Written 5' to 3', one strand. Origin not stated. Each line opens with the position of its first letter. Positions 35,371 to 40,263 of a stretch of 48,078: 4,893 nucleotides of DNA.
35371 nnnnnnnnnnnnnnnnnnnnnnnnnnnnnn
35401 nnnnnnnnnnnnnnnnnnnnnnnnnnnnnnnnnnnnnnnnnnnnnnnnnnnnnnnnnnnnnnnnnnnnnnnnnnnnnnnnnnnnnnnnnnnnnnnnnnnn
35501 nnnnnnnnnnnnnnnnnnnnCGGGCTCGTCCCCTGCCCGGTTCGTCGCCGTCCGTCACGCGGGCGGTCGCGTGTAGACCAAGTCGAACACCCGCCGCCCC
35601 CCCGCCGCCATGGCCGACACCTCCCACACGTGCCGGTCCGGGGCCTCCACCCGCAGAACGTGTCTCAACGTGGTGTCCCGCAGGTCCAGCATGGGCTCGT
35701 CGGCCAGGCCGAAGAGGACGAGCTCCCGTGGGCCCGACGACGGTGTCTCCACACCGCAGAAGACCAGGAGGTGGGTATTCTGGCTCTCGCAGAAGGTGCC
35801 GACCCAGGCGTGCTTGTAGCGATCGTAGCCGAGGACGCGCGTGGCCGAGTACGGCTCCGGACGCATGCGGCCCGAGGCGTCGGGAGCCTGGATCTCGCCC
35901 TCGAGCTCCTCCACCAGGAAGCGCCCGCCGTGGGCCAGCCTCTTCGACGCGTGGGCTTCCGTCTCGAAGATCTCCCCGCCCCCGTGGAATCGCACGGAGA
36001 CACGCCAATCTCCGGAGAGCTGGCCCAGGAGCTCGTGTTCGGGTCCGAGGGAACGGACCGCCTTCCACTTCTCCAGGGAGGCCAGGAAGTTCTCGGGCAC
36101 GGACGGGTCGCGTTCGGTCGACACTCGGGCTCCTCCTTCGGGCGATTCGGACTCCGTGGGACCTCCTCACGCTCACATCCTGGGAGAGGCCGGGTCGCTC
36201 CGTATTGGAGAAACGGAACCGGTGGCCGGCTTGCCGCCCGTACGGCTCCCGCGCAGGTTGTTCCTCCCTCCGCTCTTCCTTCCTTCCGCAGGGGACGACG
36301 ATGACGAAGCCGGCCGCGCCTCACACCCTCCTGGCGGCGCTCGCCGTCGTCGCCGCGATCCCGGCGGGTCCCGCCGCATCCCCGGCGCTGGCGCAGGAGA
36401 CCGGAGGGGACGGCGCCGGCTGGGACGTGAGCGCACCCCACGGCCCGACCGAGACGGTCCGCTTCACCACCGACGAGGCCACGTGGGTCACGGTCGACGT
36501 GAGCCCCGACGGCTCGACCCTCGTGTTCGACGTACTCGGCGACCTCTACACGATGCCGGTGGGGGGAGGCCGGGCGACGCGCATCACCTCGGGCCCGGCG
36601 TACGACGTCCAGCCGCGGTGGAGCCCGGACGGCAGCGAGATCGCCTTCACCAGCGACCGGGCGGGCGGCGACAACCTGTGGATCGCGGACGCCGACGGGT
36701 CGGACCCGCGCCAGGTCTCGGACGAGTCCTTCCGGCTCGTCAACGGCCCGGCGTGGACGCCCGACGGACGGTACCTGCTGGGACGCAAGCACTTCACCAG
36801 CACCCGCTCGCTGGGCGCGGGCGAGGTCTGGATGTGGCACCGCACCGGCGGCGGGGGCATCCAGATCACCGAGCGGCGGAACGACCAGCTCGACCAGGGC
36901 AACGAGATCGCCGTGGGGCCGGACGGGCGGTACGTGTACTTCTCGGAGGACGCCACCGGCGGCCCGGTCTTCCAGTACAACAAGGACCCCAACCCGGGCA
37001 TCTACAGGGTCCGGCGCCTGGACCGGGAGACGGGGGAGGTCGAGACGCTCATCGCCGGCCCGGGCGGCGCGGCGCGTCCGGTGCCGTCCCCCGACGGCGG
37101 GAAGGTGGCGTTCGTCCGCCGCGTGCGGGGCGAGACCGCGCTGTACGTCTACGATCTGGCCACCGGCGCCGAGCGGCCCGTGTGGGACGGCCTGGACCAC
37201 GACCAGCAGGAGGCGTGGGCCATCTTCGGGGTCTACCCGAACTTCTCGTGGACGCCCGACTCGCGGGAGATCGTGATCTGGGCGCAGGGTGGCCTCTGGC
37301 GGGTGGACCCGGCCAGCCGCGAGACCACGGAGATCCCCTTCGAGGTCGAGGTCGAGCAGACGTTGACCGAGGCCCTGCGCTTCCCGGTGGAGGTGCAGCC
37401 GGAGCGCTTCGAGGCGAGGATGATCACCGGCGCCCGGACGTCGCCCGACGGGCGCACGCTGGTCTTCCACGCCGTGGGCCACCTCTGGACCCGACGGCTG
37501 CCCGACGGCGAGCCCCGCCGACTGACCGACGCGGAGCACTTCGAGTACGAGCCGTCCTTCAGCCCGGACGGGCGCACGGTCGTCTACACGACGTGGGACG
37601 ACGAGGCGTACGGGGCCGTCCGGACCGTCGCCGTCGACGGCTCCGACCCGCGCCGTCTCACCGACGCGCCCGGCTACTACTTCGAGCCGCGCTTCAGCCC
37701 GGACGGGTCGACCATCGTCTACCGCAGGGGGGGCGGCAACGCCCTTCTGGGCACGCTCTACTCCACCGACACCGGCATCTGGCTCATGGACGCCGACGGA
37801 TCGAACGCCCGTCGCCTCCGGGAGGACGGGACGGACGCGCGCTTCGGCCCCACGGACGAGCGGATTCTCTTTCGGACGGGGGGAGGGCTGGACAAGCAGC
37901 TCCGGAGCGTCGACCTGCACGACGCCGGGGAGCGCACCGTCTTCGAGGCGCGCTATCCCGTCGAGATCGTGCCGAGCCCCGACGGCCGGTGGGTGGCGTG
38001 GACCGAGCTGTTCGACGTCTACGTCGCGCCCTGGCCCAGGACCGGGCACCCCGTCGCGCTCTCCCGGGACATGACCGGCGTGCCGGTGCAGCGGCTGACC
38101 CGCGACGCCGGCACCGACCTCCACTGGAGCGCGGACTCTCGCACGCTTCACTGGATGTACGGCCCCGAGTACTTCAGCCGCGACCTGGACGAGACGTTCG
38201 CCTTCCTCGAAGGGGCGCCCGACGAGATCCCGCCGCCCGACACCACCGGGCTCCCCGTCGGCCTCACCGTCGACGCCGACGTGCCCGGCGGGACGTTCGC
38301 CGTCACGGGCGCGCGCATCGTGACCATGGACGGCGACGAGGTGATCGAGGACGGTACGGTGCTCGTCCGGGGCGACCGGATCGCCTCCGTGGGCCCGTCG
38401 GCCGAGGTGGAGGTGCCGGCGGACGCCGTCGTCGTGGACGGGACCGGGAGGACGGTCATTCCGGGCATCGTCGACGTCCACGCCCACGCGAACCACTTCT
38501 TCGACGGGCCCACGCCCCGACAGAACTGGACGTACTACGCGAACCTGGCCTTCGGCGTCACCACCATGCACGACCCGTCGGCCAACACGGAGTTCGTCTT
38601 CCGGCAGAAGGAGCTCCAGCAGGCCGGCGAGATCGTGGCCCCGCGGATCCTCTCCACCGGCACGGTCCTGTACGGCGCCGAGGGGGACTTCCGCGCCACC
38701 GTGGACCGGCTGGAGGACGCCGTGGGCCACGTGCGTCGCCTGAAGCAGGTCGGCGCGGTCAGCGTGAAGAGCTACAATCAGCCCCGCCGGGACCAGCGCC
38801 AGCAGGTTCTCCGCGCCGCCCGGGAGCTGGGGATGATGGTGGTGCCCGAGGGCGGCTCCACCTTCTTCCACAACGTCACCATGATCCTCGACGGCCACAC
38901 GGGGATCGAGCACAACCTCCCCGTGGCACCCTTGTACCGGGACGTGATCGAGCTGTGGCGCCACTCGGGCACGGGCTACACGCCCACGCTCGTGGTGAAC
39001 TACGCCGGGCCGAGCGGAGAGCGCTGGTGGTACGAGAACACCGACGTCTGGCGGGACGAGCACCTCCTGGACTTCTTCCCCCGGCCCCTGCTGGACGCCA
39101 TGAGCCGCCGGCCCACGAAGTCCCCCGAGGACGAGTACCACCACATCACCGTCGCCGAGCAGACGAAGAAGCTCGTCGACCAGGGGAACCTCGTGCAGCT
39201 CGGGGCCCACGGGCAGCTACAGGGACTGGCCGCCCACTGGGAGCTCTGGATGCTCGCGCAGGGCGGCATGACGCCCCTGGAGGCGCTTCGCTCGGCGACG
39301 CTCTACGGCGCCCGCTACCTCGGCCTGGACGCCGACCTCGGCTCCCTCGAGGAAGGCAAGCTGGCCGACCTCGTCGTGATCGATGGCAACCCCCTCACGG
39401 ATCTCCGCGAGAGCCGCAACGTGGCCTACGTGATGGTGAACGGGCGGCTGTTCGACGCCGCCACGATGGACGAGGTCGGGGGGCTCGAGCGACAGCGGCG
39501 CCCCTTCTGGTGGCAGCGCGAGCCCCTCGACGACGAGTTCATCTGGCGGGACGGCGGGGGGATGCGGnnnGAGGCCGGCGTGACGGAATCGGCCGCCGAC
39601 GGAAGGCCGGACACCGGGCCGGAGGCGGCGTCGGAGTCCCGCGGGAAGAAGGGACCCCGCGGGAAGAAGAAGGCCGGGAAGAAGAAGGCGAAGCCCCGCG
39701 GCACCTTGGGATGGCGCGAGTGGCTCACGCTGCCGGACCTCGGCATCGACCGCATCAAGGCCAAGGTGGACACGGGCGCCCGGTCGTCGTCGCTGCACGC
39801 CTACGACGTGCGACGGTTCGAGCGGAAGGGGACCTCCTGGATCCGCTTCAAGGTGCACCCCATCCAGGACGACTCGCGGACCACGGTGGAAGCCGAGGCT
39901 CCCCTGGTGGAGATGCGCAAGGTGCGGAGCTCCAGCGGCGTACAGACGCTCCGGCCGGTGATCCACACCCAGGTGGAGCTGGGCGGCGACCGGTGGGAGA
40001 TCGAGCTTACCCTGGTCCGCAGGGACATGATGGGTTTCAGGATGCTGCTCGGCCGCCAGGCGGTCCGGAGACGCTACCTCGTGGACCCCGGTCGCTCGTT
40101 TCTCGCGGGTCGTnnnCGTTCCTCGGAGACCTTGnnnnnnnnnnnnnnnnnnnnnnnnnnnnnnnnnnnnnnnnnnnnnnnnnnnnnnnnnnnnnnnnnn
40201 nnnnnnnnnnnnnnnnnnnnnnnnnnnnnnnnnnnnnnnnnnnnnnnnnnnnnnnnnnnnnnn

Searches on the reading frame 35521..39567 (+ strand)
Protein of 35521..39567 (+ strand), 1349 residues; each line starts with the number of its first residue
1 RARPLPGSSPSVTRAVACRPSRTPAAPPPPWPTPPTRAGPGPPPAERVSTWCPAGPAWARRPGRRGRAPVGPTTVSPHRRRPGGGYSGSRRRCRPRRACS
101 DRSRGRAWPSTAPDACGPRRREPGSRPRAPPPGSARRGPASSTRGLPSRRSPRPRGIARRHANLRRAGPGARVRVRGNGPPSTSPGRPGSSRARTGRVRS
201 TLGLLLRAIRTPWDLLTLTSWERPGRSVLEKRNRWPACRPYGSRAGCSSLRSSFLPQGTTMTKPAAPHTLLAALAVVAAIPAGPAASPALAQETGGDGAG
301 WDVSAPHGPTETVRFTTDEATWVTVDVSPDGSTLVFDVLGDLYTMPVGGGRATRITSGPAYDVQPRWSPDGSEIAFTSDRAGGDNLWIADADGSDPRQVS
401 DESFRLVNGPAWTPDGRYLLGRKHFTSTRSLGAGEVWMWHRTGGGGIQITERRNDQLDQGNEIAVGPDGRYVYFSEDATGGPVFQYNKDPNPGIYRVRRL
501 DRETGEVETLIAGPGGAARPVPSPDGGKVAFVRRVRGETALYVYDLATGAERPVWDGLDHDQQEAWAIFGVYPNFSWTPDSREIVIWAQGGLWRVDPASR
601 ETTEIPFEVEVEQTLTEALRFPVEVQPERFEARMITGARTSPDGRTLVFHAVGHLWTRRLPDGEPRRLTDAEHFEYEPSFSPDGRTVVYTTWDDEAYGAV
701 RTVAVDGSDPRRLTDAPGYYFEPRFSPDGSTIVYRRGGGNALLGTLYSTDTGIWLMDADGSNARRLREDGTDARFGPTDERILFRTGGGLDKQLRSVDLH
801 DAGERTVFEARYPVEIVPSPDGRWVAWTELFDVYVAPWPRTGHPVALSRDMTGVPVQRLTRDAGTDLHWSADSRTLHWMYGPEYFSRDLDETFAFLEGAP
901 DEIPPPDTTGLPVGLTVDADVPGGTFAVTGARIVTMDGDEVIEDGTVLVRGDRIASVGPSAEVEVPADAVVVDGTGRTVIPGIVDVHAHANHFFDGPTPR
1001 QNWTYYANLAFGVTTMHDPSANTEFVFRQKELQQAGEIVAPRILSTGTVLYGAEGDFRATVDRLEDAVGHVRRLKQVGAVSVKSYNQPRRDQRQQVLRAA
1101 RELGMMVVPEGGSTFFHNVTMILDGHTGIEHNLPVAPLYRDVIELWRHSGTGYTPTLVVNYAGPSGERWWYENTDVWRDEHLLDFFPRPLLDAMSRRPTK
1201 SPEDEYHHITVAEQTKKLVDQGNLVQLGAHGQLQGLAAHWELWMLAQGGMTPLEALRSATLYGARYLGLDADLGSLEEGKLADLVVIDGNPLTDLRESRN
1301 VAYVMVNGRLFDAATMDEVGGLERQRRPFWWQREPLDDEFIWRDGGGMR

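Call 31: search_protein_families(library=pfam, proteins=[window:35521-39567:+], max_evalue=0.0001)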
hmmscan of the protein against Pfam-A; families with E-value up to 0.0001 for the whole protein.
window:35521-39567:+ (1349 aa): 5 families
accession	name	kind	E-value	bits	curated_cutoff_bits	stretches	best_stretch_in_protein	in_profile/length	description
PF07676.18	PD40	-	2.5e-40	136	20.9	3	353-388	2-38/38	WD40-like Beta Propeller Repeat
PF01979.26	Amidohydro_1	-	7.6e-21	75.2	25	1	978-1310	1-344/345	Amidohydrolase family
PF07969.17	Amidohydro_3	-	3.4e-13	50.3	29.7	1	1246-1309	403-469/472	Amidohydrolase family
PF00930.27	DPPIV_N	-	2.5e-10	40.1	22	0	364-411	47-91/354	Dipeptidyl peptidase IV (DPP IV) N-terminal region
PF25174.1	Beta-prop_THOC3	-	6.5e-05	22.5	305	0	351-423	80-148/272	THOC3 beta-propeller domain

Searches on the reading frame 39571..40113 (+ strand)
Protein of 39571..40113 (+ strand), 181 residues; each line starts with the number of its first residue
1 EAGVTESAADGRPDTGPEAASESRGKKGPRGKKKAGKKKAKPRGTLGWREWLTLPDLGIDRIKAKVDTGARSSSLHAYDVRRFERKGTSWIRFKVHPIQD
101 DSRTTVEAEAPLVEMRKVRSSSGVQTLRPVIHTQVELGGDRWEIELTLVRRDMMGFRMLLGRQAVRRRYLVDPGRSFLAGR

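Call 31: search_protein_families(library=pfam, proteins=[window:39571-40113:+], max_evalue=0.0001)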
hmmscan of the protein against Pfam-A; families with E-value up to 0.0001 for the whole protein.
window:39571-40113:+ (181 aa): 1 family
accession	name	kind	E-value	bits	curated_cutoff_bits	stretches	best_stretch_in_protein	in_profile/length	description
PF05618.17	Zn_protease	-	2.9e-39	134.6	27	1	46-179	2-135/138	Putative ATP-dependent zinc protease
